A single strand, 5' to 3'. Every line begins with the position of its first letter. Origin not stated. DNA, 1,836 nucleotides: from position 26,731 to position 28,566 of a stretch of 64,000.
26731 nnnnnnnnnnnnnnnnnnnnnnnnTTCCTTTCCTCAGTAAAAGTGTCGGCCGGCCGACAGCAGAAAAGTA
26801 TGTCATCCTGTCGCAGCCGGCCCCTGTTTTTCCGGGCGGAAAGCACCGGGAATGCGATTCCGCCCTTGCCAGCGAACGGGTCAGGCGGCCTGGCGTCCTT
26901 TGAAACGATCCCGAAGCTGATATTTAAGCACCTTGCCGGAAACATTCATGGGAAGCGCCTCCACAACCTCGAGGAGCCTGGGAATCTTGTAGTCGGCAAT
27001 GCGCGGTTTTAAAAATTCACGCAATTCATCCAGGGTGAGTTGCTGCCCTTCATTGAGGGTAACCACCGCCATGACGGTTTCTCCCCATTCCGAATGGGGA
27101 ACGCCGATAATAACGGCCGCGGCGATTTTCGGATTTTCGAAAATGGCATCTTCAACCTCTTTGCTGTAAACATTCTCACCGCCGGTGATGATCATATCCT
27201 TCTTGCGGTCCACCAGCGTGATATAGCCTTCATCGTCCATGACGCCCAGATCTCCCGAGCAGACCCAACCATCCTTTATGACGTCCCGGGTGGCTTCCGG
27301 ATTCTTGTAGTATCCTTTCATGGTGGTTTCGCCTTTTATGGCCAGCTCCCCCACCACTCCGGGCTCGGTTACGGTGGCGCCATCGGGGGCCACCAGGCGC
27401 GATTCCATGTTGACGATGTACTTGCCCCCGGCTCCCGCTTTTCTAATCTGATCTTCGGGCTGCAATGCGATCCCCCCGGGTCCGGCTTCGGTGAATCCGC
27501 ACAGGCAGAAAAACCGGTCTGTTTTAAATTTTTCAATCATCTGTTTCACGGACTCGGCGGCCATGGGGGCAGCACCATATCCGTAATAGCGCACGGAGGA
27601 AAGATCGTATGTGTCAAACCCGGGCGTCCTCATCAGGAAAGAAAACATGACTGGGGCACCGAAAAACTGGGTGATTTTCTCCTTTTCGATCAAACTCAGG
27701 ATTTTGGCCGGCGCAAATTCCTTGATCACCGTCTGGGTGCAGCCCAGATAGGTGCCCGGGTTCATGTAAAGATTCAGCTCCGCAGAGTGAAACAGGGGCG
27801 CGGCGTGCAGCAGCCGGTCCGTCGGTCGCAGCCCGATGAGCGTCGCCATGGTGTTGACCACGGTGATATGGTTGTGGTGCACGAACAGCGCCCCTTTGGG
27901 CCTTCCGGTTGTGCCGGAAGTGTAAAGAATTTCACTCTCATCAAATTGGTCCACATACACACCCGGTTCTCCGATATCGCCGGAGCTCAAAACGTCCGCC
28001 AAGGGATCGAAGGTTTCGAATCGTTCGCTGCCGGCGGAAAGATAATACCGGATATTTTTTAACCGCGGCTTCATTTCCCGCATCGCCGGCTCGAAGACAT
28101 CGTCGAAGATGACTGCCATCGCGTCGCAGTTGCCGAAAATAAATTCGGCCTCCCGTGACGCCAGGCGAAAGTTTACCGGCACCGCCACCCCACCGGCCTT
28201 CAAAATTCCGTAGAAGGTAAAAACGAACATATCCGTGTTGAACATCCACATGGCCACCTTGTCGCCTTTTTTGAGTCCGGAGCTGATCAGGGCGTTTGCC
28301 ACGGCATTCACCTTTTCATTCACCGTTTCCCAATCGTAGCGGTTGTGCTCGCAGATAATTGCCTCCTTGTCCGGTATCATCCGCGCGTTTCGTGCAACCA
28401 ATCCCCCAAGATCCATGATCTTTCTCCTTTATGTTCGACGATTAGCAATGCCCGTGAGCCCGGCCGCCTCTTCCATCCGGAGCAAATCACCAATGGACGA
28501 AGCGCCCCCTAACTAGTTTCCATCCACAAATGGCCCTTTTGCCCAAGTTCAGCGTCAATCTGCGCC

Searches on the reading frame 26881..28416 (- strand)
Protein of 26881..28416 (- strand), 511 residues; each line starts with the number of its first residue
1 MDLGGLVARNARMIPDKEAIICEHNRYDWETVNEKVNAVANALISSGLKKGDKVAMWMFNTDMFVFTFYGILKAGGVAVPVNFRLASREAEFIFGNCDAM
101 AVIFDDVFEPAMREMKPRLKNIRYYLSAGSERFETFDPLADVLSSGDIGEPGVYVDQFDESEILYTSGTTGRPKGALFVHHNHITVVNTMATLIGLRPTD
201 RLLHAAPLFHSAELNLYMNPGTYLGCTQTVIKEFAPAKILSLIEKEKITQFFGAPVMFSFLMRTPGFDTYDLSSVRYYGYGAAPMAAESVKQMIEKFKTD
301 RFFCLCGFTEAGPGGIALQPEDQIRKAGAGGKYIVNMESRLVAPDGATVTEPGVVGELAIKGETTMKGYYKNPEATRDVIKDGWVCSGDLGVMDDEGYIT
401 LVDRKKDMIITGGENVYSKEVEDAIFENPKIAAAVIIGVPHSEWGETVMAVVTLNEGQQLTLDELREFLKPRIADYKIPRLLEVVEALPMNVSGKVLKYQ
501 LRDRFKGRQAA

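Call 33: search_protein_families(library=pfam, proteins=[window:26881-28416:-])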
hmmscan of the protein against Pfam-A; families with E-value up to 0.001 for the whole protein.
window:26881-28416:- (511 aa): 2 families
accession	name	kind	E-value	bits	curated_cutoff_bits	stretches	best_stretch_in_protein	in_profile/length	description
PF00501.34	AMP-binding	-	2.3e-73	247.6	29.9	1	8-370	2-384/384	AMP-binding enzyme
PF13193.12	AMP-binding_C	-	4.4e-17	63.2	24.5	1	420-495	1-76/76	AMP-binding enzyme C-terminal domain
